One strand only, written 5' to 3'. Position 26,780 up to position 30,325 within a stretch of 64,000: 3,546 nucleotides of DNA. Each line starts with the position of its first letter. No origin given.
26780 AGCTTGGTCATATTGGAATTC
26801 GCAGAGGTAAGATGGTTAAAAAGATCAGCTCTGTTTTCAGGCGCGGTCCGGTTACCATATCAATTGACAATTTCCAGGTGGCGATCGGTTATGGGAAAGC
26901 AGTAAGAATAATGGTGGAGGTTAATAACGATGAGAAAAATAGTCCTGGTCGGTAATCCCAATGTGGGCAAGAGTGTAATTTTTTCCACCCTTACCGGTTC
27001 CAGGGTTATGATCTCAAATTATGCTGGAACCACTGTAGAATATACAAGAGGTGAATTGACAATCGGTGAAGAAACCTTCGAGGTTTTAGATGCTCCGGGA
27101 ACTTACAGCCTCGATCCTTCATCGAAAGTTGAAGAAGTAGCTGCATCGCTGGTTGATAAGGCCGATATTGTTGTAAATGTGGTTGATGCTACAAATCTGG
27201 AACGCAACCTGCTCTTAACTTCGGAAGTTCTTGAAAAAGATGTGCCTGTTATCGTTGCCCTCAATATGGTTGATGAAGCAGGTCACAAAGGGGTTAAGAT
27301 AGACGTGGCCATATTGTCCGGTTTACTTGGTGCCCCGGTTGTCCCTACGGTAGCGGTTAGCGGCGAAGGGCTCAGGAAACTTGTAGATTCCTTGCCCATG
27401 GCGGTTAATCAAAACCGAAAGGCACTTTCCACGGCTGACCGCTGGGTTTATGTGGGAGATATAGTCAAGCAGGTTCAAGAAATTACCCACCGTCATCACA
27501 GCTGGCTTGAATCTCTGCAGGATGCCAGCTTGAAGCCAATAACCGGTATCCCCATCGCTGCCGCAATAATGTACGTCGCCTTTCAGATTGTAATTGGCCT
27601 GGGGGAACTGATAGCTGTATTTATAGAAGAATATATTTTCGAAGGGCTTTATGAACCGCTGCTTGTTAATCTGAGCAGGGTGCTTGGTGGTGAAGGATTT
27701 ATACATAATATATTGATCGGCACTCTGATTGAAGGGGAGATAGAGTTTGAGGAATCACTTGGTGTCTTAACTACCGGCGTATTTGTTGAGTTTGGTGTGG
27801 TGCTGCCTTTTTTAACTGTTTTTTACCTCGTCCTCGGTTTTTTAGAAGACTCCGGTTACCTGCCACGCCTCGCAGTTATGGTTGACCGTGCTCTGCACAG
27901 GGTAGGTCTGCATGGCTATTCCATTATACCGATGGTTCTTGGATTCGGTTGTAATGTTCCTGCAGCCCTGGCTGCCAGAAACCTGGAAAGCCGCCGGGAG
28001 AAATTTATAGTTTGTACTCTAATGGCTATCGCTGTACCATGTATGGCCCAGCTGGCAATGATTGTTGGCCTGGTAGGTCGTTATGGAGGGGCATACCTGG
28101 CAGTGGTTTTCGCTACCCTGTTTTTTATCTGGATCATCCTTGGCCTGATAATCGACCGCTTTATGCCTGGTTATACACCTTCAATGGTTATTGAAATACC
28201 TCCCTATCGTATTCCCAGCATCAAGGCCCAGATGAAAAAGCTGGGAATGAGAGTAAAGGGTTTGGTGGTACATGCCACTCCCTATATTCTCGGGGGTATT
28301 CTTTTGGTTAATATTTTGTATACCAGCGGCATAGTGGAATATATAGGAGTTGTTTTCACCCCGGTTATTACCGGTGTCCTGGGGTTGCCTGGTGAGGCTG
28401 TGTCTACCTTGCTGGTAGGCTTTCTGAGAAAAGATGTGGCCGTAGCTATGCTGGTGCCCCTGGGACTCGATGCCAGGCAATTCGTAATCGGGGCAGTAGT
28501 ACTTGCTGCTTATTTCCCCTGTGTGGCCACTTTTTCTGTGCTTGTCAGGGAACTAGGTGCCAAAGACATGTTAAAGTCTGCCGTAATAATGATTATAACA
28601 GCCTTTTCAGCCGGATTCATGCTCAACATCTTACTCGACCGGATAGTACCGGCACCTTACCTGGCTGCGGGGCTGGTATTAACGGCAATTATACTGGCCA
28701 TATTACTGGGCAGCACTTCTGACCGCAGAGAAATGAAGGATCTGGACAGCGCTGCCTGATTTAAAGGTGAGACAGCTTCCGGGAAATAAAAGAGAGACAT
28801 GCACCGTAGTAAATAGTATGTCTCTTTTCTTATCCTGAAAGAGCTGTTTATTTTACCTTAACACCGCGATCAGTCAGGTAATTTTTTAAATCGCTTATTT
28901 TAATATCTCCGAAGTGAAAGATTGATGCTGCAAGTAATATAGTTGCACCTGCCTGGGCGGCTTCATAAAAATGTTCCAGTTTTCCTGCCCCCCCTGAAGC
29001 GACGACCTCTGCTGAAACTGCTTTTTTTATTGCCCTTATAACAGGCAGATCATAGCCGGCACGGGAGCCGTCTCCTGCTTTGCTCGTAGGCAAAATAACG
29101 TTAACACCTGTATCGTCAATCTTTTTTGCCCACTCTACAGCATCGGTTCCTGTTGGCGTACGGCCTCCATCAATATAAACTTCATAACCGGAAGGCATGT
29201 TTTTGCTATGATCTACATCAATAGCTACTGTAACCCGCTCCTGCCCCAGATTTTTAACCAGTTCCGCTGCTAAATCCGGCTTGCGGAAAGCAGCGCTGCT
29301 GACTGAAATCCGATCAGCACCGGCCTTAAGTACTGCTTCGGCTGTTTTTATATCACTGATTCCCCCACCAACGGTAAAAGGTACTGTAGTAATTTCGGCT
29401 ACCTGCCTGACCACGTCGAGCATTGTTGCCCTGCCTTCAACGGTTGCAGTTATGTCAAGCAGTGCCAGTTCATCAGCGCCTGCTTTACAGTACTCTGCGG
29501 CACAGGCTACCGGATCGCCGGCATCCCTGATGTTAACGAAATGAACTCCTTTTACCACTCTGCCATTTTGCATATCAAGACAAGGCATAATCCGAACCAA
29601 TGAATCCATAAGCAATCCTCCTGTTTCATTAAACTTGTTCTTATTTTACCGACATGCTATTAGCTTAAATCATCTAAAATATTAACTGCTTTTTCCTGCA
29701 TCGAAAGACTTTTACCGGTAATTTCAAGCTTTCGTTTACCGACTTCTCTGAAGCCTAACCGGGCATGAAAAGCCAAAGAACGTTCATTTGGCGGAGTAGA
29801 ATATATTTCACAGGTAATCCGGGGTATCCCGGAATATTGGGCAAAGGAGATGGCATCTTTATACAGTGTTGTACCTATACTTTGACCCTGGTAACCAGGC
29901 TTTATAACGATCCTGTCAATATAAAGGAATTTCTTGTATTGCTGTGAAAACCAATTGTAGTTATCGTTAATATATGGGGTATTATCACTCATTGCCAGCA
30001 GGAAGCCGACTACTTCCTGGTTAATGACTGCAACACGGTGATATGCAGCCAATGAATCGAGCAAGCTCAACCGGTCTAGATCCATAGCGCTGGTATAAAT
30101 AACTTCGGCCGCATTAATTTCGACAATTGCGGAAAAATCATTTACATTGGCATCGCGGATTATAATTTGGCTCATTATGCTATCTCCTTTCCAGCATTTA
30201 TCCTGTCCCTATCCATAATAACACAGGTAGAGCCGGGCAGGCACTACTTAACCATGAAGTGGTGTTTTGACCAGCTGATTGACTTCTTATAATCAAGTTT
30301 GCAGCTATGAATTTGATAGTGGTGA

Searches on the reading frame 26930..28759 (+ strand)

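Call 17: search_protein_families(library=pfam, proteins=[window:26930-28759:+], max_evalue=0.00001)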
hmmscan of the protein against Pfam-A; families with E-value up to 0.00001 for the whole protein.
window:26930-28759:+ (609 aa): 4 families
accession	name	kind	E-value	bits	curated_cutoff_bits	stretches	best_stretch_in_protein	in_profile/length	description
PF02421.24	FeoB_N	-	1.7e-51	174.3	27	1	3-154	2-155/156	Ferrous iron transport protein B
PF07670.19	Gate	-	6.8e-31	107.3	29.6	2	290-383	3-102/104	Nucleoside recognition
PF01926.29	MMR_HSR1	-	5.7e-20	72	21.9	1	3-112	1-112/113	50S ribosome-binding GTPase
PF07664.17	FeoB_C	-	2.4e-08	34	26.6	1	392-440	3-53/54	Ferrous iron transport protein B C terminus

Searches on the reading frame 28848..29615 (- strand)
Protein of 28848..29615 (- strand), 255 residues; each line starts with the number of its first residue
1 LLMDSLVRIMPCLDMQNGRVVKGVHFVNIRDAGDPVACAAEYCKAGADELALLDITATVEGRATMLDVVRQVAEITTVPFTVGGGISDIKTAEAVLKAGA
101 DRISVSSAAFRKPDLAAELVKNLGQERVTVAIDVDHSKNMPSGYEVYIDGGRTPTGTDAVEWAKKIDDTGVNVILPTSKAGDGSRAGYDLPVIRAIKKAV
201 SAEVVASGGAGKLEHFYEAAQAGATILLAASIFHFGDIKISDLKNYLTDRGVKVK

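Call 18: search_protein_families(library=pfam, proteins=[window:28848-29615:-], max_evalue=0.00001)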
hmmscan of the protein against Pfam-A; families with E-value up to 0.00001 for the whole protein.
window:28848-29615:- (255 aa): 1 family
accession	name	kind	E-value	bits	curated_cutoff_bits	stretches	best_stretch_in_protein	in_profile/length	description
PF00977.27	His_biosynth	-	8.1e-70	235.3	23.6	1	8-238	1-227/228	Histidine biosynthesis protein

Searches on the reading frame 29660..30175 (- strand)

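Call 18: search_protein_families(library=pfam, proteins=[window:29660-30175:-], max_evalue=0.00001)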
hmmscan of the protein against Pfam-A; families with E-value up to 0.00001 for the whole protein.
window:29660-30175:- (171 aa): 3 families
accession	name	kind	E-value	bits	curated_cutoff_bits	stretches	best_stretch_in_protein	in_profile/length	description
PF00583.31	Acetyltransf_1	-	1.9e-13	51.2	20.7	1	42-142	31-116/116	Acetyltransferase (GNAT) family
PF13508.13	Acetyltransf_7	-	6.1e-08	33.4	27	1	48-144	7-84/84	Acetyltransferase (GNAT) domain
PF13673.13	Acetyltransf_10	-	2.7e-06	27.8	23.6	1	49-149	36-114/128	Acetyltransferase (GNAT) domain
